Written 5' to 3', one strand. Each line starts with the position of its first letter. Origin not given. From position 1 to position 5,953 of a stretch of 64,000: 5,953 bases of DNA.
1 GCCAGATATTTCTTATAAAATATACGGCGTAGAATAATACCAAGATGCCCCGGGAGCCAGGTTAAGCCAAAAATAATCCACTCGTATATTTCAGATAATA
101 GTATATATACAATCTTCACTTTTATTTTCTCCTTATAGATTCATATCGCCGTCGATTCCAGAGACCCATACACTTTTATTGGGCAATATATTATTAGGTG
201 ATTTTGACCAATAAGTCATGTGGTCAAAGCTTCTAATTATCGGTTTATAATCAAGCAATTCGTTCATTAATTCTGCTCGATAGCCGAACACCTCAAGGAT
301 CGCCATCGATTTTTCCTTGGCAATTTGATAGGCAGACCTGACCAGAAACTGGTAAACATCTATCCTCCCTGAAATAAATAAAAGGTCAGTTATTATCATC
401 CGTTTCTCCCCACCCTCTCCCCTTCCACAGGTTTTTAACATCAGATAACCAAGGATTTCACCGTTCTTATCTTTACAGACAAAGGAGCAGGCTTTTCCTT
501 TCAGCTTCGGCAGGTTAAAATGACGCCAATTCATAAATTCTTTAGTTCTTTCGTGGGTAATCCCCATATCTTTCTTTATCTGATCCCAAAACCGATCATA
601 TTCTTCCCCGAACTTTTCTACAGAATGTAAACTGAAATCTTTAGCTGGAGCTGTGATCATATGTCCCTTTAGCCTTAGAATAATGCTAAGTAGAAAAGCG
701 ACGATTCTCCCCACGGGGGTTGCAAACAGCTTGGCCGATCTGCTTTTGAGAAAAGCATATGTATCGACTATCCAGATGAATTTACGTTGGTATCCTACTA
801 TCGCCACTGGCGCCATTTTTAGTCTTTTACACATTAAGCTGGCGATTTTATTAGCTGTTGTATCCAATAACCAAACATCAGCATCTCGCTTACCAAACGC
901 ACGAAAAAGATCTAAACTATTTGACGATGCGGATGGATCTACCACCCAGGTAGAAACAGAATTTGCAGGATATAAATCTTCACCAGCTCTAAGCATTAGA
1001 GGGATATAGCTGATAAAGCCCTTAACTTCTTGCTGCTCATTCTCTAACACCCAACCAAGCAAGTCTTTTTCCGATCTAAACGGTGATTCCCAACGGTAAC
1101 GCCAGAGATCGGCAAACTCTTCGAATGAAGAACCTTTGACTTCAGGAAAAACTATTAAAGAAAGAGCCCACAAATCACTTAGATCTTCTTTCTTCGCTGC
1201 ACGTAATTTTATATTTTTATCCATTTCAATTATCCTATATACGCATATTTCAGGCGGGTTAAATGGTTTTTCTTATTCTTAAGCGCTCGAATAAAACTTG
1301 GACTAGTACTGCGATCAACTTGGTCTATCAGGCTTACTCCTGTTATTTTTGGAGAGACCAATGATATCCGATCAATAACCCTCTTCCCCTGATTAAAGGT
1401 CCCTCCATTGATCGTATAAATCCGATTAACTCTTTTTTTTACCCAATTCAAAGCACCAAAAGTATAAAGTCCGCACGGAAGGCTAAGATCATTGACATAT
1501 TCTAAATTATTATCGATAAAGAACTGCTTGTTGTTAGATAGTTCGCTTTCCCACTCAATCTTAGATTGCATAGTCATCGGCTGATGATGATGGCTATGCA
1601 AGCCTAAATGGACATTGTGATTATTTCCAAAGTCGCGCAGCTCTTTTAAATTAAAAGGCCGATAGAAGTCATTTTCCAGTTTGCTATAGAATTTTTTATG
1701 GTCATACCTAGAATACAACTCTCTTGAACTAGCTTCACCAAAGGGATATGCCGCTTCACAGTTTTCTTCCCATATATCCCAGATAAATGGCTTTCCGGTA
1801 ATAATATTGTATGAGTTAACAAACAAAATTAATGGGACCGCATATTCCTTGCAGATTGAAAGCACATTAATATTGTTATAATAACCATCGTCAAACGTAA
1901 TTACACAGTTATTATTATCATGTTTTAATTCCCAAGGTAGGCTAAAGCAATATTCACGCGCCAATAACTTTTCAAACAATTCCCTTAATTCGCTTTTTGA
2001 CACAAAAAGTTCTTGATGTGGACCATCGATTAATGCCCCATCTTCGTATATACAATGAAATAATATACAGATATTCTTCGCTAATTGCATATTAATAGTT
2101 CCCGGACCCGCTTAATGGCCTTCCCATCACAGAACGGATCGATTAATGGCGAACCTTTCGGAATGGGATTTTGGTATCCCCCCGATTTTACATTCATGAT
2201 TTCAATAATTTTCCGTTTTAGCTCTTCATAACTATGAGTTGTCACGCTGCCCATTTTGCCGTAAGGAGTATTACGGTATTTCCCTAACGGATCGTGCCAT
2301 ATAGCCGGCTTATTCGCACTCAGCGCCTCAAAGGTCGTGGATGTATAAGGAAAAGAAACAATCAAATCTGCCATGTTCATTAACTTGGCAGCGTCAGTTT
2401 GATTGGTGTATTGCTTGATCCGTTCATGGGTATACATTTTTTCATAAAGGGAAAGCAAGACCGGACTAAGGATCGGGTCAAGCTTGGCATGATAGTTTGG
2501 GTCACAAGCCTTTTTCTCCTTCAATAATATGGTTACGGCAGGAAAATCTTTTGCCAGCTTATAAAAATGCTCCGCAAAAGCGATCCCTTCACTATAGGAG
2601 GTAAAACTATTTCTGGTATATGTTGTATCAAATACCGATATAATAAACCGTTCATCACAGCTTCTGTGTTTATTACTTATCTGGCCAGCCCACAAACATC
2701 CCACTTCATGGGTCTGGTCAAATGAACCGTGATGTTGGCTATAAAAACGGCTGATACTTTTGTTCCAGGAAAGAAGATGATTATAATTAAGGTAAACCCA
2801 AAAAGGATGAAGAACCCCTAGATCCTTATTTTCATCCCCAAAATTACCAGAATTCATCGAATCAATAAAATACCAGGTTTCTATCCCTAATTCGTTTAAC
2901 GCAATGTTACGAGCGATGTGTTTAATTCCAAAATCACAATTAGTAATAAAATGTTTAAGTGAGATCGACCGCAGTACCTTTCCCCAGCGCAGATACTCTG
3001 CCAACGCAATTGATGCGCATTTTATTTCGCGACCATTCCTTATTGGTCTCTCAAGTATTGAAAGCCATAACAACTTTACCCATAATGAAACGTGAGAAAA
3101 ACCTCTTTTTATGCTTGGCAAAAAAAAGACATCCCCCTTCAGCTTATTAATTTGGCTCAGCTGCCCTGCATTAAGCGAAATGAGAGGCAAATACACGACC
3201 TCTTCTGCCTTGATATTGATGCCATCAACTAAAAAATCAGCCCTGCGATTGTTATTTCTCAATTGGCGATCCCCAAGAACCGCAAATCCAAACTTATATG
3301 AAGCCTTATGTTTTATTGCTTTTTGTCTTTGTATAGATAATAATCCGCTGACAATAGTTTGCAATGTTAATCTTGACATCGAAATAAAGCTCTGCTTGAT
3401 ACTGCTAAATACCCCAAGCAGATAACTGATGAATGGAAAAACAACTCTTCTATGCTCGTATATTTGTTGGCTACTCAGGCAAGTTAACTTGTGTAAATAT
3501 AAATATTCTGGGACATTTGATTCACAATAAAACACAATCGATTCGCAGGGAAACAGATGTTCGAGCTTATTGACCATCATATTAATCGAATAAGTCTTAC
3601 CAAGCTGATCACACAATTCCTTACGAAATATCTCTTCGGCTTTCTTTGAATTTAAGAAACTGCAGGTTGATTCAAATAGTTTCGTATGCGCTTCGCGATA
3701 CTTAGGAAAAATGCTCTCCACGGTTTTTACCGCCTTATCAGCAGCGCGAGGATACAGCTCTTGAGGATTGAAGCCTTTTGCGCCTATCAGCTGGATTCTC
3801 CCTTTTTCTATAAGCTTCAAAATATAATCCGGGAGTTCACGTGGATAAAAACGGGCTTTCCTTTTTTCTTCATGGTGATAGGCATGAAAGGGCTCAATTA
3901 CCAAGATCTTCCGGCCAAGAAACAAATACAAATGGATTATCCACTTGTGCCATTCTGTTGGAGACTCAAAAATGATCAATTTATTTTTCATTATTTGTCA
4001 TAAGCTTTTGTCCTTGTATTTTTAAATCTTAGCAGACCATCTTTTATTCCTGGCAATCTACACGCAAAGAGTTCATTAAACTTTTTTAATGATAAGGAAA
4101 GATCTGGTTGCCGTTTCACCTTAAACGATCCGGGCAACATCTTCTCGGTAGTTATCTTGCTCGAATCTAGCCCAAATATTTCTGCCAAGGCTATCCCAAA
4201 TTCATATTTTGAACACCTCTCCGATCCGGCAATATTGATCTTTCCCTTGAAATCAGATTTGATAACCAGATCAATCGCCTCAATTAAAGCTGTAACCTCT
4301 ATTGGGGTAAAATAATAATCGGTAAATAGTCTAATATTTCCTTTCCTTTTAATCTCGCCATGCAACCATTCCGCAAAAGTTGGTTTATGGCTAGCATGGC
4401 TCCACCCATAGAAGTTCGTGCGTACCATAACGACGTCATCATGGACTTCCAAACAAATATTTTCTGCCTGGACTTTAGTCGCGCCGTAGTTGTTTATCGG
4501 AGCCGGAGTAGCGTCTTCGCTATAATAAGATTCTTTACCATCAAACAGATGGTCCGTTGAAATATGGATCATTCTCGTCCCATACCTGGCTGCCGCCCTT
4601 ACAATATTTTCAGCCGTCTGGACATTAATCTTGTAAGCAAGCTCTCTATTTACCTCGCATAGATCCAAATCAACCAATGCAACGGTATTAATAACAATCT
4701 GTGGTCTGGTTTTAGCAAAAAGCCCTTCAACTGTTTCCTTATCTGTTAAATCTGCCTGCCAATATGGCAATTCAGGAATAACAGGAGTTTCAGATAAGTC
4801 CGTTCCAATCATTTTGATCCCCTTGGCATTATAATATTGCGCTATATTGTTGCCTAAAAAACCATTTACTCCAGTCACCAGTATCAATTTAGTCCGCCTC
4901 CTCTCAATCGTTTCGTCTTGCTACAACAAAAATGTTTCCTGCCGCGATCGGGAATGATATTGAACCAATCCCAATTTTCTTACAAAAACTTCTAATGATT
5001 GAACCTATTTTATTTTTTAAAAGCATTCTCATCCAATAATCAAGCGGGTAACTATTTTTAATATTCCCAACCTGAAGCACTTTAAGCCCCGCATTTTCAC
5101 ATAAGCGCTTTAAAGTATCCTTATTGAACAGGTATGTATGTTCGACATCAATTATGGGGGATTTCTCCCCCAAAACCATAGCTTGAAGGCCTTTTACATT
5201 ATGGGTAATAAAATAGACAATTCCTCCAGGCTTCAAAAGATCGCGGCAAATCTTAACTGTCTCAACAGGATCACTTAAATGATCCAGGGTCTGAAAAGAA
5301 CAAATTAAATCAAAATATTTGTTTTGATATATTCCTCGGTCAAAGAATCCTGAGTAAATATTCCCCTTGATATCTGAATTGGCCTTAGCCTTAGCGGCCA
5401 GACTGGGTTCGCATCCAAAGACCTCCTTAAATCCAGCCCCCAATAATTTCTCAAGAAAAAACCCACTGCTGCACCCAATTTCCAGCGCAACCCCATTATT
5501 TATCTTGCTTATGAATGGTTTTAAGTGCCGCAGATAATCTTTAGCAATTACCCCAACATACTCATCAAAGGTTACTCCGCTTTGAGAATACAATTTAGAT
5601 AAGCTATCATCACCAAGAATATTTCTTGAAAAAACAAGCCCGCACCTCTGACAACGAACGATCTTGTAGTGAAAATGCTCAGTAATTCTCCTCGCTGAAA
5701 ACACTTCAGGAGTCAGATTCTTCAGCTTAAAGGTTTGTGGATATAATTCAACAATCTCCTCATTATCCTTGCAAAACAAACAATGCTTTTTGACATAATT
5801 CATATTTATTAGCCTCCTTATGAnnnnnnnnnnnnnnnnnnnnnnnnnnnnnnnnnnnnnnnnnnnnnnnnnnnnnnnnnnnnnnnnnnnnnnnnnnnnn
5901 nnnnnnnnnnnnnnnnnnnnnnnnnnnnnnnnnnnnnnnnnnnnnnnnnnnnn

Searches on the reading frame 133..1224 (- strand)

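Call 9: search_protein_families(library=pfam, proteins=[window:133-1224:-])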
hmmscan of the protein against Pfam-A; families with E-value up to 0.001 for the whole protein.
window:133-1224:- (363 aa): 0 families

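Call 20: search_protein_families(library=ncbifam, proteins=[window:133-1224:-], max_evalue=0.01)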
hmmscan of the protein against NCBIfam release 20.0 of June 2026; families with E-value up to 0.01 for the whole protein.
window:133-1224:- (363 aa): 0 families

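Call 56: search_protein_families(library=pfam, proteins=[window:133-1224:-], max_evalue=5)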
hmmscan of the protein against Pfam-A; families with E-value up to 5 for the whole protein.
window:133-1224:- (363 aa): 1 family
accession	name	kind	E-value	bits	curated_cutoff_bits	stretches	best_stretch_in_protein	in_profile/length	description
PF17668.7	Acetyltransf_17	-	0.061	14.4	25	0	232-284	9-61/114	Acetyltransferase (GNAT) domain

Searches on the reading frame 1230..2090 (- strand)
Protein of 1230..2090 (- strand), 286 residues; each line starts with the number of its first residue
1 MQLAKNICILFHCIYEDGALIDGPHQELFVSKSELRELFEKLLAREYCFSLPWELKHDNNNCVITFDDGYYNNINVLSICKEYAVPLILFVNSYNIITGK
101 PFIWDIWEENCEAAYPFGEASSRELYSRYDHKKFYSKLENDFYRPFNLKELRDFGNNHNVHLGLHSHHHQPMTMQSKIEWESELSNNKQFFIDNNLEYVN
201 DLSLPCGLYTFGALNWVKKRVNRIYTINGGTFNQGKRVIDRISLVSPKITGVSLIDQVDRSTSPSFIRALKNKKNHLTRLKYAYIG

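Call 9: search_protein_families(library=pfam, proteins=[window:1230-2090:-])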
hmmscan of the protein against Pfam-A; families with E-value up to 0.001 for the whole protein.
window:1230-2090:- (286 aa): 1 family
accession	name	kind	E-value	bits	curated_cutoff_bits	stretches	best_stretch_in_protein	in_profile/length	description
PF01522.26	Polysacc_deac_1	-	1.5e-07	31.8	23.1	1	60-209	7-108/124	Polysaccharide deacetylase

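Call 20: search_protein_families(library=ncbifam, proteins=[window:1230-2090:-], max_evalue=0.01)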
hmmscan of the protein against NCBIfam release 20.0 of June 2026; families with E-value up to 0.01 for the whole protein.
window:1230-2090:- (286 aa): 0 families

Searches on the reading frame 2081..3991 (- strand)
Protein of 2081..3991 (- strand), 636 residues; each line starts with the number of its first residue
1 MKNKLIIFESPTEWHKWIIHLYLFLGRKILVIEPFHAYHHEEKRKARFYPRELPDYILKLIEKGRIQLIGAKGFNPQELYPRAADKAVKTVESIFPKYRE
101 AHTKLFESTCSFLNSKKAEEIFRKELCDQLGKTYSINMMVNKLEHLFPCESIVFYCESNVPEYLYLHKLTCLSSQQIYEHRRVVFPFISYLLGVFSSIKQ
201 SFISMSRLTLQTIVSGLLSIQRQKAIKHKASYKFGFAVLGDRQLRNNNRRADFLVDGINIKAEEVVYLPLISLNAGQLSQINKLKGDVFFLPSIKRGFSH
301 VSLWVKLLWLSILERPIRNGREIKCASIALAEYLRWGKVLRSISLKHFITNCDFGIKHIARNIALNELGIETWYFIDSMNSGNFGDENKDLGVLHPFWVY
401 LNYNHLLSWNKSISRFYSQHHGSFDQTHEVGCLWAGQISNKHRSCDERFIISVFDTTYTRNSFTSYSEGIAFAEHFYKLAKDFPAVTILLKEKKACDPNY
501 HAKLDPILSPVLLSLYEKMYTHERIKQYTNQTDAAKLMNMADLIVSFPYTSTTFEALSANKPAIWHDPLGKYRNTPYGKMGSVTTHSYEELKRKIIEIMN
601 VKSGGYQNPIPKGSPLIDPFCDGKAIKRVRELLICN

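Call 9: search_protein_families(library=pfam, proteins=[window:2081-3991:-])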
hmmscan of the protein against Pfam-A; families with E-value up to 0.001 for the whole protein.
window:2081-3991:- (636 aa): 0 families

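Call 20: search_protein_families(library=ncbifam, proteins=[window:2081-3991:-], max_evalue=0.01)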
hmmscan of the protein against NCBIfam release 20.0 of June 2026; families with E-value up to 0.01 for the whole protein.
window:2081-3991:- (636 aa): 2 families
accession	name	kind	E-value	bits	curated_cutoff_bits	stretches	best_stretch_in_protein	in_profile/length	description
TIGR04417.1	PFTS_polysacc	subfamily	8.5e-36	123.9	100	1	185-595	101-521/522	polysaccharide biosynthesis PFTS motif protein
NF046086.1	BFO_1060_trans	domain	0.0001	21.5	200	1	447-600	182-323/365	BFO_1060 family glycosyltransferase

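Call 56: search_protein_families(library=pfam, proteins=[window:2081-3991:-], max_evalue=5)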
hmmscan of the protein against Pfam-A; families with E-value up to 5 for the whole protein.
window:2081-3991:- (636 aa): 3 families
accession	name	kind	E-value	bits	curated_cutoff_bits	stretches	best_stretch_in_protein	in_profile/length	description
PF24717.1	DUF7672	-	0.015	15.8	27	1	356-409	13-66/78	Family of unknown function (DUF7672)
PF11186.13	DUF2972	-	0.084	13.2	22.2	1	102-180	93-170/199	Protein of unknown function (DUF2972)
PF11606.14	AlcCBM31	-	0.1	13.3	25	1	113-142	43-72/93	Family 31 carbohydrate binding protein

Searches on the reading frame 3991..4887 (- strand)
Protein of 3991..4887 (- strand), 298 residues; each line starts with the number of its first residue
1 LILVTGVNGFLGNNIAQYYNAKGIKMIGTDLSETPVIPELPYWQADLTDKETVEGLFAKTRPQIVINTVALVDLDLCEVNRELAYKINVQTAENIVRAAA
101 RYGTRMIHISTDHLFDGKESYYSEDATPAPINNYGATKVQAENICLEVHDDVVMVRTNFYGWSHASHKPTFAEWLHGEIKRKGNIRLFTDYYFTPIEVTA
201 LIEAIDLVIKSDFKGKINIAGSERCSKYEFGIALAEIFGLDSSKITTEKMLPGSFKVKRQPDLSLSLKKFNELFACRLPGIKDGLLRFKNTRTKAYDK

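Call 9: search_protein_families(library=pfam, proteins=[window:3991-4887:-])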
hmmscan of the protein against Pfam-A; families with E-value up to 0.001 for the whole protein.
window:3991-4887:- (298 aa): 6 families
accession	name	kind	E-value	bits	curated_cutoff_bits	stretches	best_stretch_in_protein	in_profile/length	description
PF04321.23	RmlD_sub_bind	-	5.3e-48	164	27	1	2-287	3-280/287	RmlD substrate binding domain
PF01370.27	Epimerase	-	2.1e-25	90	20.9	1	2-189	1-203/240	NAD dependent epimerase/dehydratase family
PF16363.11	GDP_Man_Dehyd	-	4.2e-16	59.8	27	1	3-166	1-185/332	GDP-mannose 4,6 dehydratase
PF02719.21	Polysacc_synt_2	-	5.2e-11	42.7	20.2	1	45-159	61-163/293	Polysaccharide biosynthesis protein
PF01073.25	3Beta_HSD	-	5.7e-06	26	22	1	3-154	1-166/280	3-beta hydroxysteroid dehydrogenase/isomerase family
PF07993.18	NAD_binding_4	-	1.9e-05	24.4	20.1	1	63-151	90-194/258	Male sterility protein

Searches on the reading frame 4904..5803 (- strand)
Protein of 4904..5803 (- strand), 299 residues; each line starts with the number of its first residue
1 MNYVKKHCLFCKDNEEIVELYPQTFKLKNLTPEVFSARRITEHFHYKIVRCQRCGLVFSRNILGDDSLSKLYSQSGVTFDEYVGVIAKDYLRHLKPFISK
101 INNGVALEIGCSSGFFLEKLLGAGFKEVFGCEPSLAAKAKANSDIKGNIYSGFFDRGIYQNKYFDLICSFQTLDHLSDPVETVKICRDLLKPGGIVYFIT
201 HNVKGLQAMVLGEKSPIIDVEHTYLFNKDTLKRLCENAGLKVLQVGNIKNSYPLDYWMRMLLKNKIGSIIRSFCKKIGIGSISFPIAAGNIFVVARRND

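Call 9: search_protein_families(library=pfam, proteins=[window:4904-5803:-])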
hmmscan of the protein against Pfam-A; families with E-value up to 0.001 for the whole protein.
window:4904-5803:- (299 aa): 6 families
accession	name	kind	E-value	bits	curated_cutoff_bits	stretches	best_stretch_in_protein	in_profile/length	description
PF13489.12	Methyltransf_23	-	6.4e-22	78.5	27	1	91-245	9-164/164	Methyltransferase domain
PF08241.18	Methyltransf_11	-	1.5e-12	48.4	21.2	1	107-198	1-95/95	Methyltransferase domain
PF08242.18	Methyltransf_12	-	2.9e-11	44.4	30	1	107-196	1-98/98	Methyltransferase domain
PF08003.17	Methyltransf_9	-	6.3e-09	35.7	23.8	1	93-227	106-246/315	Protein of unknown function (DUF1698)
PF13649.12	Methyltransf_25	-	1.5e-08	35.7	27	1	107-194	2-97/97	Methyltransferase domain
PF13847.12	Methyltransf_31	-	3.6e-06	27.1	27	1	106-214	7-126/145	Methyltransferase domain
